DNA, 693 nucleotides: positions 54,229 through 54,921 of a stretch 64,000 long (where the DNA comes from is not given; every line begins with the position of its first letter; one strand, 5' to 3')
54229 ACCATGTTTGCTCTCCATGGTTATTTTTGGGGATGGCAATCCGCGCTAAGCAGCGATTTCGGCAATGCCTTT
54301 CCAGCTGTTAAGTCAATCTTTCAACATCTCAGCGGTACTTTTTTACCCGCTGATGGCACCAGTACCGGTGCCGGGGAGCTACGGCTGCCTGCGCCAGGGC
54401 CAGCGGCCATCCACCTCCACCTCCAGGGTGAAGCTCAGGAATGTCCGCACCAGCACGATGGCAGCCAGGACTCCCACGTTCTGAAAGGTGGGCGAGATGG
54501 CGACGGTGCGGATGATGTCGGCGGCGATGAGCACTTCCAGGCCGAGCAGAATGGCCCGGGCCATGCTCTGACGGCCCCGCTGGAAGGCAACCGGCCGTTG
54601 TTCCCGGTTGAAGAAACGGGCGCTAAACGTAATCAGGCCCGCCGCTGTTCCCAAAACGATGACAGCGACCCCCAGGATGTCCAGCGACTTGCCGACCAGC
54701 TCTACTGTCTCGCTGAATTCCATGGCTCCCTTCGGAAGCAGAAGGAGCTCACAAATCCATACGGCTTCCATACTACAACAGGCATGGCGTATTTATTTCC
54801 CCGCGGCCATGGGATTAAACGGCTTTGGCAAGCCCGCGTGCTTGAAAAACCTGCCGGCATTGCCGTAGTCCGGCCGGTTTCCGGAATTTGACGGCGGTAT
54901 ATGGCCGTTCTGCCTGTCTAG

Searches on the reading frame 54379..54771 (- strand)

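Call 3: search_protein_families(library=pfam, proteins=[window:54379-54771:-], max_evalue=0.01)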
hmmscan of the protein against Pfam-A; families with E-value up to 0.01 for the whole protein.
window:54379-54771:- (130 aa): 2 families
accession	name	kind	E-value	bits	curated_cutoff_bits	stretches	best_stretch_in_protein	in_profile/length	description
PF07784.16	DUF1622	-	2.3e-24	85.6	24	1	43-120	3-78/78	Protein of unknown function (DUF1622)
PF01032.23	FecCD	-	0.0057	16.2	26.5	1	39-114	233-308/311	FecCD transport family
